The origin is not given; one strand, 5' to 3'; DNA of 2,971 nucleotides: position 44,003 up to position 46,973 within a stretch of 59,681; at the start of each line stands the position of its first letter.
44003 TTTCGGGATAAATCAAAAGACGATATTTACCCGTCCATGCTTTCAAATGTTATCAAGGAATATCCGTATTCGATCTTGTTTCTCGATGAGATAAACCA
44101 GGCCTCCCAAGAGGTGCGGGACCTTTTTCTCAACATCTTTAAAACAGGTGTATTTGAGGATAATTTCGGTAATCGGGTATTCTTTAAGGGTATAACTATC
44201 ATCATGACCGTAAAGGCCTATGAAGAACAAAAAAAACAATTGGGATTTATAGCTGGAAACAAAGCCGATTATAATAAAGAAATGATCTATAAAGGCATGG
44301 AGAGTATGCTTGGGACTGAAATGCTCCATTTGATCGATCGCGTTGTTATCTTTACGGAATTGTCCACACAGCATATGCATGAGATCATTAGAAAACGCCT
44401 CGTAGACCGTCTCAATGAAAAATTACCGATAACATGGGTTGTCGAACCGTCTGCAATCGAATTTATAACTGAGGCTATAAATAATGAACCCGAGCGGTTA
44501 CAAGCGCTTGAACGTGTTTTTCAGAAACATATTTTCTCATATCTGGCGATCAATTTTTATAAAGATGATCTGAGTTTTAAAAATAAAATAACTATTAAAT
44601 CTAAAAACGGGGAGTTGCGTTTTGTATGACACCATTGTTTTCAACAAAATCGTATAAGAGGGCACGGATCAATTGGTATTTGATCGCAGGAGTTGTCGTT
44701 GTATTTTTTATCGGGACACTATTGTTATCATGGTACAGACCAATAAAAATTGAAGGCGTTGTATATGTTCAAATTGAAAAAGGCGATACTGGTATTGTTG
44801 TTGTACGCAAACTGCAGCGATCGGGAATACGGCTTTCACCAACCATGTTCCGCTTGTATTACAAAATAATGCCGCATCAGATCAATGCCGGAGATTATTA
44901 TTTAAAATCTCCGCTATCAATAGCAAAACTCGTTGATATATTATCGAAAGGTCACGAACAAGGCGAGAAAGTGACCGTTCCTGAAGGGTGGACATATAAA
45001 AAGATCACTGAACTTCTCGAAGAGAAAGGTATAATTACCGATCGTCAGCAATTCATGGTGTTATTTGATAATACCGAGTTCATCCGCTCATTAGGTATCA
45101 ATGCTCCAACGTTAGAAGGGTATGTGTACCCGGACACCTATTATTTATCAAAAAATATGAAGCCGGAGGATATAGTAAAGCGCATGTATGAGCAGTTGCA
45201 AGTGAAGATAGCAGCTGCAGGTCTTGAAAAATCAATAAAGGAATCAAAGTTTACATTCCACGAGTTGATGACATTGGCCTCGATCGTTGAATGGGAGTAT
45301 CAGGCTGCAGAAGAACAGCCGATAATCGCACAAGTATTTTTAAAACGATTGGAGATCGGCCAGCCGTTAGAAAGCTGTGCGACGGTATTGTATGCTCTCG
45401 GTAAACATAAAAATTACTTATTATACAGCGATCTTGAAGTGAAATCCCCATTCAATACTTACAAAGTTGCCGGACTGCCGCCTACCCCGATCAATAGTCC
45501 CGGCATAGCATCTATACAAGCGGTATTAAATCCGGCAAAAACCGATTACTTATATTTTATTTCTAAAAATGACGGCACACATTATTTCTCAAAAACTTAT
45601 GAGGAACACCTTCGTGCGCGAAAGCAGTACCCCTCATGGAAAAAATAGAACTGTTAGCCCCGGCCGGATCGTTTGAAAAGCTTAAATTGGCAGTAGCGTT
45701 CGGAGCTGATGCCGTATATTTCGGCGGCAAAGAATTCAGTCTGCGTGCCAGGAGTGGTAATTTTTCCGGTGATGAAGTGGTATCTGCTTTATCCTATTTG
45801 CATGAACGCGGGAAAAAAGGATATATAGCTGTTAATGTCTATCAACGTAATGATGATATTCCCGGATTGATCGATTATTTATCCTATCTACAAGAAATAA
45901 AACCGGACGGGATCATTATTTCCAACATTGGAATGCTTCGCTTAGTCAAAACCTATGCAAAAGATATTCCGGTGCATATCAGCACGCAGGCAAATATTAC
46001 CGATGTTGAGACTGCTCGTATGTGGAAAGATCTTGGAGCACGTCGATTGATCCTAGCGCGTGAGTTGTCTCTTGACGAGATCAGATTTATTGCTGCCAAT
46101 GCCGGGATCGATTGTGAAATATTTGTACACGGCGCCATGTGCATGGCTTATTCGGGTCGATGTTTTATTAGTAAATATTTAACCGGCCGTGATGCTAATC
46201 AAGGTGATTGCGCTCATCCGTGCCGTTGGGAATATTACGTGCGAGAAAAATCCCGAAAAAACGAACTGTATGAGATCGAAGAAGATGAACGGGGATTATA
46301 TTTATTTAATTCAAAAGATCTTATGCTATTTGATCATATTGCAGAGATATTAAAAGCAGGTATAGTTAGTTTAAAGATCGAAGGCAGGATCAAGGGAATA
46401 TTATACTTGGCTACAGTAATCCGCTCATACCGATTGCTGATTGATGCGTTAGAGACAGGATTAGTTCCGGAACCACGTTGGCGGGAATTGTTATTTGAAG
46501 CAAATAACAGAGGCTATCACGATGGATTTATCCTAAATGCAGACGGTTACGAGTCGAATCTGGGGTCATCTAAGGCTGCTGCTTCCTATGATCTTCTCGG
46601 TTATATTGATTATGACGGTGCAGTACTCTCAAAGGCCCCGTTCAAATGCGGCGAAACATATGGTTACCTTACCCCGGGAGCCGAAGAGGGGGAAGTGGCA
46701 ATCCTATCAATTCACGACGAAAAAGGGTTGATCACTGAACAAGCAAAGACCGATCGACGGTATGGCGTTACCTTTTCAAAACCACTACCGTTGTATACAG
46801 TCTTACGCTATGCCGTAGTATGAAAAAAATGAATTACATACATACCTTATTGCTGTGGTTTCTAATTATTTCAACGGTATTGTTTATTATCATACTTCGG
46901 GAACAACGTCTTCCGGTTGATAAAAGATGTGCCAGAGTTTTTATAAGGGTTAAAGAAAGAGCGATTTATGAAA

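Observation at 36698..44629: Uncharacterised three-gene block (giant TPR solenoid, Cys4-coiled-coil-TPR protein, degenerate Clp-like double AAA+) inserted between era and mltG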

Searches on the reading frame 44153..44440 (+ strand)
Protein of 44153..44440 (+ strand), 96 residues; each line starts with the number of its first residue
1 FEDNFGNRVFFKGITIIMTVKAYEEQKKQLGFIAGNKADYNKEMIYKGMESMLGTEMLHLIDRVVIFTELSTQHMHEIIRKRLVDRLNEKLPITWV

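Call 77: search_solved_structures(query=window:44153-44440:+, max_evalue=10, show_alignments=5)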
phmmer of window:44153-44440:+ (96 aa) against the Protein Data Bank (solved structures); distinct sequences matched with E-value up to 10: 27.
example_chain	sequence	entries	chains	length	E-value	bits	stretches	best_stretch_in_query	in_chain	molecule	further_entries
6uqe_A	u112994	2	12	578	0.0022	21.5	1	2-85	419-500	ATP-dependent Clp protease ATP-binding subunit ClpA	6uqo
7uiv_A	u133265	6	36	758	0.0024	21.3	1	2-85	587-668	ATP-dependent Clp protease ATP-binding subunit ClpA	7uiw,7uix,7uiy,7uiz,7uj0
6w1z_A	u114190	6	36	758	0.0024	21.3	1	2-85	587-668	ATP-dependent Clp protease ATP-binding subunit ClpA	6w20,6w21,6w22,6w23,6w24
1ksf_X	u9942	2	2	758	0.0024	21.3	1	2-85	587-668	ATP-DEPENDENT CLP PROTEASE ATP-BINDING SUBUNIT CLPA | ClpA protein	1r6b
3j3t_A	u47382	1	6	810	0.01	19.4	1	3-91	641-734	Negative regulator of genetic competence ClpC/MecB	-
3j3s_A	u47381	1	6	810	0.01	19.4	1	3-91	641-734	Negative regulator of genetic competence ClpC/MecB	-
3j3r_A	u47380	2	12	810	0.01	19.4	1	3-91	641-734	Negative regulator of genetic competence ClpC/MecB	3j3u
7abr_A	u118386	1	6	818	0.01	19.3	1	3-91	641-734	Negative regulator of genetic competence ClpC/MecB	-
6em8_A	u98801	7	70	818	0.019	18.5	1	3-91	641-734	ATP-dependent Clp protease ATP-binding subunit ClpC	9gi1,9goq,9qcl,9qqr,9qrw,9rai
6em9_A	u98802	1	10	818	0.019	18.5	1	3-91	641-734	ATP-dependent Clp protease ATP-binding subunit ClpC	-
5ofo_C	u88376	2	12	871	0.019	18.5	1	3-89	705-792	Chaperone protein ClpB,ATP-dependent Clp protease ATP-binding subunit ClpA,Chaperone prote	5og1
9ip0_A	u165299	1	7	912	0.031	17.8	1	3-85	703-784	Chaperone protein ClpB1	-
8xon_S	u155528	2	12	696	0.071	16.7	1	3-91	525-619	NDP-hexose 4-ketoreductase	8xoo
6e11_1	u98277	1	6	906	0.25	14.9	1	3-90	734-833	Heat shock protein 101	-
6e10_1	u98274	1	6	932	0.26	14.8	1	3-90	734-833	Heat shock protein 101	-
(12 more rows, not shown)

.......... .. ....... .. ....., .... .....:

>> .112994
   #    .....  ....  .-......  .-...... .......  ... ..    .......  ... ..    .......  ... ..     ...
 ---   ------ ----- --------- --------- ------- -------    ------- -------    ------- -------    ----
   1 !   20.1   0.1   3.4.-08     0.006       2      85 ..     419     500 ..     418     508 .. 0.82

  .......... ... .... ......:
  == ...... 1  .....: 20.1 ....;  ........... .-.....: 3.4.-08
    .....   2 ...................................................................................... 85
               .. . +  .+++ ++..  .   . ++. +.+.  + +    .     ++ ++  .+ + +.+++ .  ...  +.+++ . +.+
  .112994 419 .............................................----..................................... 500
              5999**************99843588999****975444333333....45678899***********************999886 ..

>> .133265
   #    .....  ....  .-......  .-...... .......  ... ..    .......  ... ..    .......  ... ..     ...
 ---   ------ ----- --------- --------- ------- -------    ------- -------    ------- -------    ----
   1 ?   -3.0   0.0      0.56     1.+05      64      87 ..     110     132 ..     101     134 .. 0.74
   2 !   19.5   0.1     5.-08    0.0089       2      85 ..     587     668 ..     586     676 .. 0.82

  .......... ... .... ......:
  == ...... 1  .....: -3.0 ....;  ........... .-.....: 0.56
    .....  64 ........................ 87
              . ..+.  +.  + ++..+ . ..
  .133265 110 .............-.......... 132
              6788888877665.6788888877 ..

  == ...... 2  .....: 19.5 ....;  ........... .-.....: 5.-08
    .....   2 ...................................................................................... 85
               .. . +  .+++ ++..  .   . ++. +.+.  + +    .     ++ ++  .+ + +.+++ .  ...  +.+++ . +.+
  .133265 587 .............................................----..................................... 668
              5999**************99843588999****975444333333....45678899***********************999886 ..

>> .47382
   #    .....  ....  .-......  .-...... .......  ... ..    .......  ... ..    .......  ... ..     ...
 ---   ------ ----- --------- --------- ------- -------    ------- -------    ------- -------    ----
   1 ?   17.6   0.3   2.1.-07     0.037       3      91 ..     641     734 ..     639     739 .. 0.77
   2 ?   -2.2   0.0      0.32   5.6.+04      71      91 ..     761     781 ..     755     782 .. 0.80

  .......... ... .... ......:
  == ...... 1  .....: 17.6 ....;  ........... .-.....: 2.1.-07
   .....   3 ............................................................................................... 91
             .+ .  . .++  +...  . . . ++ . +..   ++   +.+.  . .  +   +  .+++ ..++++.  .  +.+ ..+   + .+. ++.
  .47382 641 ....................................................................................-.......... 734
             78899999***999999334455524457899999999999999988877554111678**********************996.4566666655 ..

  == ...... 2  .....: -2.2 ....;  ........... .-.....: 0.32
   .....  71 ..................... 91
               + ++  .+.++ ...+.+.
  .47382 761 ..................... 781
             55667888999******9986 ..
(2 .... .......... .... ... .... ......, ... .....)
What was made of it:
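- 44231..44248 (+): P3 KKQ-LGF motif at the position of the ClpP-docking tripeptide loop of ClpA (IGL) and ClpC (VGF). HMMER aligns KKQLGFI with E. coli ClpA RKSIGLI and B. subtilis ClpC NKYVGFN (call 77).
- It aligns with ClpA IGL and ClpC VGF (call 77). LGF is retained at the ClpP-docking position (call 77).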

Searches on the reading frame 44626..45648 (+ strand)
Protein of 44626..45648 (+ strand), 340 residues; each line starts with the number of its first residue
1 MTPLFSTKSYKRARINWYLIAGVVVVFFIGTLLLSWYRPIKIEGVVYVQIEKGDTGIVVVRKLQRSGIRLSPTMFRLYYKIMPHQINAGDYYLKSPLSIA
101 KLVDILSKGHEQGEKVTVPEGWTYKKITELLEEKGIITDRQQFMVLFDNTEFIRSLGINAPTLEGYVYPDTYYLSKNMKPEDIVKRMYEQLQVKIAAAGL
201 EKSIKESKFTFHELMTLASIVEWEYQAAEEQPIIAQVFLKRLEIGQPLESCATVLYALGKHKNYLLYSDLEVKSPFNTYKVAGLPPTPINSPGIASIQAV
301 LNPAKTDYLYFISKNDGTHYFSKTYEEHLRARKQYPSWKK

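Call 4: search_protein_families(library=pfam, proteins=[window:44626-45648:+], max_evalue=0.01)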
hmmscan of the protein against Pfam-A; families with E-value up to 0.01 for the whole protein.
window:44626-45648:+ (340 aa): 1 family
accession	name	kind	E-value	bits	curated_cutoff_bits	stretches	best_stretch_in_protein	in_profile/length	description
PF02618.21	YceG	-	4.4e-86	289.2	32.4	1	48-333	1-274/275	YceG-like family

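Call 8: search_protein_families(library=ncbifam, proteins=[window:44626-45648:+], max_evalue=0.001)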
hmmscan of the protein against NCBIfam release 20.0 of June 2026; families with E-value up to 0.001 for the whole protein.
window:44626-45648:+ (340 aa): 2 families
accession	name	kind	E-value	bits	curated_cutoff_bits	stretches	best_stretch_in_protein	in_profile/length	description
TIGR00247.1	TIGR00247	hypoth_equivalog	1e-72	245.1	103.4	1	20-339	17-344/347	endolytic transglycosylase MltG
NF007619.0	PRK10270.1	equivalog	2.7e-36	125.3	532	1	48-335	42-330/340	cell division protein YceG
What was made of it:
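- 44626..45648 (+): mltG (downstream flank, 4-nt ATGA overlap with P3). TIGR00247, 245 bits (call 8).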

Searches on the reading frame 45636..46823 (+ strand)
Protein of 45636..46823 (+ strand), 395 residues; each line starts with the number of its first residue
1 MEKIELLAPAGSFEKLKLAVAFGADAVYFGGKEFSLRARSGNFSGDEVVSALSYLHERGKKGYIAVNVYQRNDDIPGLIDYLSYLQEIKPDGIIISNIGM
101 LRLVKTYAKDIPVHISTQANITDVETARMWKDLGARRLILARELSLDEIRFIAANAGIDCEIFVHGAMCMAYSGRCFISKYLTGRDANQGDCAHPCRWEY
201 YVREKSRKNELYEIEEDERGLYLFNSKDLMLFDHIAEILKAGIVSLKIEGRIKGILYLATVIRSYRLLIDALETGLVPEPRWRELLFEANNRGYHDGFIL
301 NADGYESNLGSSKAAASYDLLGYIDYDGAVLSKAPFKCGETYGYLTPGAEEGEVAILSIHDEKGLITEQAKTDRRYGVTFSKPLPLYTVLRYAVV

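Call 4: search_protein_families(library=pfam, proteins=[window:45636-46823:+], max_evalue=0.01)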
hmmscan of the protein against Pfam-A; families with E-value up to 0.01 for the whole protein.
window:45636-46823:+ (395 aa): 2 families
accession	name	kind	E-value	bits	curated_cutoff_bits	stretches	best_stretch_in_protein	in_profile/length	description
PF01136.24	Peptidase_U32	-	3.8e-84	282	22.4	1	77-302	3-230/233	Peptidase family U32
PF16325.11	Peptidase_U32_C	-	0.0051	17.4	28.2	0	318-391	3-83/83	Peptidase family U32 C-terminal domain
